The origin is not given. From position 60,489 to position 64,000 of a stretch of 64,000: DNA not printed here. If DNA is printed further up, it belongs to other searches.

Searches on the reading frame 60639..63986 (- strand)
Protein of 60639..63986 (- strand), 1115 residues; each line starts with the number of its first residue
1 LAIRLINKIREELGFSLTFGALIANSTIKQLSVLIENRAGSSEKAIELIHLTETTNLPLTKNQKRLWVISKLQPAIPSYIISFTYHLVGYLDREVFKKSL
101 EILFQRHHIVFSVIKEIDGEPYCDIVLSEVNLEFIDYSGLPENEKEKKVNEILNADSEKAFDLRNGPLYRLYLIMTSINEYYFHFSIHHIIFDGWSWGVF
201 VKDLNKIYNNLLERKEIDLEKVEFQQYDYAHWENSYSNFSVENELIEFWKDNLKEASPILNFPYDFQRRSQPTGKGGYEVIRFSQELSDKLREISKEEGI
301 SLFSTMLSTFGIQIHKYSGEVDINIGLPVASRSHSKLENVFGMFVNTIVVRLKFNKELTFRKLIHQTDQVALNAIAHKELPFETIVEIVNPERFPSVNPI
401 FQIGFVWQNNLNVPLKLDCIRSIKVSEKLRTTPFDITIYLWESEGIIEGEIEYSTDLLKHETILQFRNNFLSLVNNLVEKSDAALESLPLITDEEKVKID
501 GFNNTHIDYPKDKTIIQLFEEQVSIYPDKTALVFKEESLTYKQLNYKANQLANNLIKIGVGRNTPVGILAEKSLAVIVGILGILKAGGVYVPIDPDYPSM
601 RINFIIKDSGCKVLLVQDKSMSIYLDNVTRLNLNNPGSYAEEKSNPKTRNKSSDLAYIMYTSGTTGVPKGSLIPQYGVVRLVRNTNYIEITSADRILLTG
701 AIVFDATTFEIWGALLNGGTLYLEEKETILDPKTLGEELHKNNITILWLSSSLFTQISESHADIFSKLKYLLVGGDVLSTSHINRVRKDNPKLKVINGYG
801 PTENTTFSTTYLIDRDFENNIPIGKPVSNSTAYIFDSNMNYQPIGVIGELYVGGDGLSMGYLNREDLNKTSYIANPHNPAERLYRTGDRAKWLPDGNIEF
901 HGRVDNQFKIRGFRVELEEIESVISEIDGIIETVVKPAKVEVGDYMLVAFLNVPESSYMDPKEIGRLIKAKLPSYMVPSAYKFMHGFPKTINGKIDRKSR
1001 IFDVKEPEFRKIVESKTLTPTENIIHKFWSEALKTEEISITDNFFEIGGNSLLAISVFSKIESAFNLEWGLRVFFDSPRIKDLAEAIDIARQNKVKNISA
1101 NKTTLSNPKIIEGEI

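Call 4: search_protein_families(library=pfam, proteins=[window:60639-63986:-], max_evalue=0.01)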
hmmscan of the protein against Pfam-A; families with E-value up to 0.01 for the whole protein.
window:60639-63986:- (1115 aa): 4 families
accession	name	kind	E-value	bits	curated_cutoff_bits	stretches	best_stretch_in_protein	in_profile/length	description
PF00668.25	Condensation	-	4.1e-89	299.8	30.6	1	55-499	3-455/456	Condensation domain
PF00501.34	AMP-binding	-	3.6e-82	276.7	29.9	1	519-862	1-384/384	AMP-binding enzyme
PF00550.31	PP-binding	-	1.3e-16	61.1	20.8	2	1025-1087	3-67/67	Phosphopantetheine attachment site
PF13193.12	AMP-binding_C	-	2.8e-07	31.8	24.5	1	919-994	1-76/76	AMP-binding enzyme C-terminal domain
